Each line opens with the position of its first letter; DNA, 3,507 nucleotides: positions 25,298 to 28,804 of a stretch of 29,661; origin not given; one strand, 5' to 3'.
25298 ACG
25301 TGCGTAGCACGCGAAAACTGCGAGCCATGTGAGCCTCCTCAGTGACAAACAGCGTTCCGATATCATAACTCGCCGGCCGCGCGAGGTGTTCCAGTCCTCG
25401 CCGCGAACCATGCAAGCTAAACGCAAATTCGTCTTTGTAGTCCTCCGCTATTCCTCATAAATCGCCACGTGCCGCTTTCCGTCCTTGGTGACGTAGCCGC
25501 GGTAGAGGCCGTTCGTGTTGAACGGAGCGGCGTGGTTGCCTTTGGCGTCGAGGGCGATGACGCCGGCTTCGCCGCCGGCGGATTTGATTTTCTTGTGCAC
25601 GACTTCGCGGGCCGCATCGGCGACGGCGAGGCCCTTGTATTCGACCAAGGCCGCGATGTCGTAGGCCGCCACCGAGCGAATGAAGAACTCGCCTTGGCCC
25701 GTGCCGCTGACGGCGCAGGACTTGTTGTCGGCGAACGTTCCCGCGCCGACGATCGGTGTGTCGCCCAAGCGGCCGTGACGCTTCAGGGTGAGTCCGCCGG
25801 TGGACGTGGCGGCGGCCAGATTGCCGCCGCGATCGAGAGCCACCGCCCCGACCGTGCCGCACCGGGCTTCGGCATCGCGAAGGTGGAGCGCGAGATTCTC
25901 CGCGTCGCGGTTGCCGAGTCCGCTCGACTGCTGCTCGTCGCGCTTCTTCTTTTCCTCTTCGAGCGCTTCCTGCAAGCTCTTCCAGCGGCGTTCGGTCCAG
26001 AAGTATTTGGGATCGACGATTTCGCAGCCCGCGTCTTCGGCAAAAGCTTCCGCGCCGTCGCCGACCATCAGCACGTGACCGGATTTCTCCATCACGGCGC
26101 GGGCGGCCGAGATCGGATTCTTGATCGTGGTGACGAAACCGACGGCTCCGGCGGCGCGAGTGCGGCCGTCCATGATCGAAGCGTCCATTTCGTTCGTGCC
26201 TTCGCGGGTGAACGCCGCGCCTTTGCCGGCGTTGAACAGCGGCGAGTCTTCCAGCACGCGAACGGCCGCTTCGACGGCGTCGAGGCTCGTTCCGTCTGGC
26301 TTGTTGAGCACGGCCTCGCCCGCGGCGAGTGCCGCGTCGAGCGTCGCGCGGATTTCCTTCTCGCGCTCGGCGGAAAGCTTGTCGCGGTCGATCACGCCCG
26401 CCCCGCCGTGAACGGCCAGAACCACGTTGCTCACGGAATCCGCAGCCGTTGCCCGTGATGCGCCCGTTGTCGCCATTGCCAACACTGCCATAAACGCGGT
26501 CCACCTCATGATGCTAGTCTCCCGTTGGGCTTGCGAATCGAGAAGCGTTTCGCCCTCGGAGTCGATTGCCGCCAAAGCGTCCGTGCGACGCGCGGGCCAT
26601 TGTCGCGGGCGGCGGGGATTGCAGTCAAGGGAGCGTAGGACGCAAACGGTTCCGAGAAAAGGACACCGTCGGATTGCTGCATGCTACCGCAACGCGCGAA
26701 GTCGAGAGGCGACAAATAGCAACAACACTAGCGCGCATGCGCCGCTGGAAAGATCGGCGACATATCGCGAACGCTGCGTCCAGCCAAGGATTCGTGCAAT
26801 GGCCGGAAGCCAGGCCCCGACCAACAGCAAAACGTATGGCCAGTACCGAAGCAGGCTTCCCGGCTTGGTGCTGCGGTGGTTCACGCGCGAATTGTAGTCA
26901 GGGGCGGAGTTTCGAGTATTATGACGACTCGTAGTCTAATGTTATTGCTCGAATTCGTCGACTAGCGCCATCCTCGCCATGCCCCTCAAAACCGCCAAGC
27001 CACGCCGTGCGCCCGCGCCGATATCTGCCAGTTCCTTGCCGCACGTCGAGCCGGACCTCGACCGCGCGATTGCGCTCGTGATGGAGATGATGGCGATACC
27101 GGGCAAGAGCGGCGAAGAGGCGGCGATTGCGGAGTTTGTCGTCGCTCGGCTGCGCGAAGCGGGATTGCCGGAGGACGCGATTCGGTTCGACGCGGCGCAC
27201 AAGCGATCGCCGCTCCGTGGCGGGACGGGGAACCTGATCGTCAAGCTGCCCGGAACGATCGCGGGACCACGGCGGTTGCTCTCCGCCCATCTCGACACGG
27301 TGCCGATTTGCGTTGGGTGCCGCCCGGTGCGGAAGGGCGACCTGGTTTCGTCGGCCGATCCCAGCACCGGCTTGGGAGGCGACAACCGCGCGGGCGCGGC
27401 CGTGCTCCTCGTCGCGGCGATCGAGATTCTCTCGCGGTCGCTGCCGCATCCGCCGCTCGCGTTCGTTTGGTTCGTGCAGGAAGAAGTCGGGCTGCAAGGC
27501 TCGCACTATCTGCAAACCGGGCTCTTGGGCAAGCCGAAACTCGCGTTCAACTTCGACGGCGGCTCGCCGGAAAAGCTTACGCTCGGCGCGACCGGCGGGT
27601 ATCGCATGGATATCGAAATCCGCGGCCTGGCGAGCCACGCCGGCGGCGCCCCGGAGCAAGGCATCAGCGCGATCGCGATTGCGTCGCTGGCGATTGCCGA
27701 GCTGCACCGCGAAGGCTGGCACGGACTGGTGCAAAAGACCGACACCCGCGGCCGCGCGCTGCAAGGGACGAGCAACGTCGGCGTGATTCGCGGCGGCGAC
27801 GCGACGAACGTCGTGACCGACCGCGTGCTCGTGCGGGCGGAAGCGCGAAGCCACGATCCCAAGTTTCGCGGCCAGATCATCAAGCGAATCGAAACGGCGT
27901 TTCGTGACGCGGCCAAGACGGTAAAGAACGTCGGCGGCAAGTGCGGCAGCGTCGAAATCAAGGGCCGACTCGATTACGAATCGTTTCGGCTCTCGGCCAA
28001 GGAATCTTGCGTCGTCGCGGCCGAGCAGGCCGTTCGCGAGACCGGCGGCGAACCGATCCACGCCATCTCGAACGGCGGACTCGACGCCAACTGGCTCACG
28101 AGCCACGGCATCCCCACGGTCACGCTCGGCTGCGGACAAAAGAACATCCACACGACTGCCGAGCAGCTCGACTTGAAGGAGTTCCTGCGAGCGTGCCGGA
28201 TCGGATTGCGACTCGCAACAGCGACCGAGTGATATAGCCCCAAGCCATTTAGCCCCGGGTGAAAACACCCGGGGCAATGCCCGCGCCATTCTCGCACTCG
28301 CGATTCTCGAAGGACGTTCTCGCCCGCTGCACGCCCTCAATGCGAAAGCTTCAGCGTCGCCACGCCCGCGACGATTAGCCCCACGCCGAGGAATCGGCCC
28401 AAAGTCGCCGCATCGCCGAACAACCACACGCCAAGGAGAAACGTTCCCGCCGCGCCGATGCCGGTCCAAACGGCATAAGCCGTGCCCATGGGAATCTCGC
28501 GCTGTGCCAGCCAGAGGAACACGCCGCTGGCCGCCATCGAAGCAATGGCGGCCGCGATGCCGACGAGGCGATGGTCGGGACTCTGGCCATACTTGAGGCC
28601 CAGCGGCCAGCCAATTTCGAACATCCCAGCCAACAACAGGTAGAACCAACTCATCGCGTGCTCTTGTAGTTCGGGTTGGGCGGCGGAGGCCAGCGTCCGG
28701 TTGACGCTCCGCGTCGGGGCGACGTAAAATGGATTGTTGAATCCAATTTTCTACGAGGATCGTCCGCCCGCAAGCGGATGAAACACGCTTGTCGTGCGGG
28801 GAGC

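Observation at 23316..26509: Serpin fused to a secretin-N-like domain with a Gly-rich reactive-centre loop, tandem with a periplasmic isoaspartyl peptidase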

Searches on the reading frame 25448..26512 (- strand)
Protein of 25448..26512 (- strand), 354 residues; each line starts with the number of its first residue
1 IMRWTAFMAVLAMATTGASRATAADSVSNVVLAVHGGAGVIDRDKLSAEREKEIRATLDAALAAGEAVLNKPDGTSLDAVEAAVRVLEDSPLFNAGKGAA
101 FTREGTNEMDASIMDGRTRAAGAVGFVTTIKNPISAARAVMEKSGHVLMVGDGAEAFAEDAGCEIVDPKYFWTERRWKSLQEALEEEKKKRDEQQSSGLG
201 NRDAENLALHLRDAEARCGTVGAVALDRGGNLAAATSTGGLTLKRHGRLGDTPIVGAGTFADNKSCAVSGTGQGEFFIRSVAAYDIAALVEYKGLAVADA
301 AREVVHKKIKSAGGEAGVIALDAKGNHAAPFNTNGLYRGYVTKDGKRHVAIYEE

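Call 3: search_protein_families(library=pfam, proteins=[window:25448-26512:-], max_evalue=0.1)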
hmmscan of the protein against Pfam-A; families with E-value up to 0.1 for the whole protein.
window:25448-26512:- (354 aa): 2 families
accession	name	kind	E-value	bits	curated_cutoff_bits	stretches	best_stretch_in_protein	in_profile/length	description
PF01112.23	Asparaginase_2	-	3.3e-110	368.5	27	1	31-352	2-309/309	Asparaginase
PF07554.19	FIVAR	-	0.066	14.3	29.2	0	52-88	26-64/71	FIVAR domain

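Call 4: search_protein_families(library=ncbifam, proteins=[window:25448-26512:-], max_evalue=0.1)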
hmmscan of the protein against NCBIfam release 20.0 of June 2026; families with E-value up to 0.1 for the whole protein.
window:25448-26512:- (354 aa): 2 families
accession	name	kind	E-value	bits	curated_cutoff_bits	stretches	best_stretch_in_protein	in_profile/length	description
NF007589.0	PRK10226.1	equivalog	2e-95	319.4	567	1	29-354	3-313/321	beta-aspartyl-peptidase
TIGR02373.1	photo_yellow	equivalog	0.004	17.2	143.05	1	199-293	5-94/124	photoactive yellow protein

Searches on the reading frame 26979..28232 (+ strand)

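Call 25: search_protein_families(library=pfam, proteins=[window:26979-28232:+], max_evalue=0.0001)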
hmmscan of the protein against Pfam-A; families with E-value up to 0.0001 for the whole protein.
window:26979-28232:+ (417 aa): 4 families
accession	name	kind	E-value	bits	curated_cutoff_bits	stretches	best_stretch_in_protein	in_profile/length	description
PF01546.33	Peptidase_M20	-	5.7e-16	59.5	24.6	1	100-413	1-204/206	Peptidase family M20/M25/M40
PF05343.19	Peptidase_M42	-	2e-13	50.5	23.2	1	135-182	134-180/292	M42 glutamyl aminopeptidase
PF07687.19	M20_dimer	-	1.1e-12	48.3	21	1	206-313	5-104/107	Peptidase dimerisation domain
PF04389.22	Peptidase_M28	-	1.8e-09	38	21.3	1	85-197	1-97/193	Peptidase family M28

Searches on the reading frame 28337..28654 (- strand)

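Call 72: search_protein_families(library=pfam, proteins=[window:28337-28654:-], max_evalue=0.0001)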
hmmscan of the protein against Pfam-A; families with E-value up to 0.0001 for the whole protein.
window:28337-28654:- (105 aa): 1 family
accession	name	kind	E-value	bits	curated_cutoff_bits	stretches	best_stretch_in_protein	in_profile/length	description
PF00893.25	Multi_Drug_Res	-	2.6e-21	76.4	23.7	1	1-94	1-93/93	Small Multidrug Resistance protein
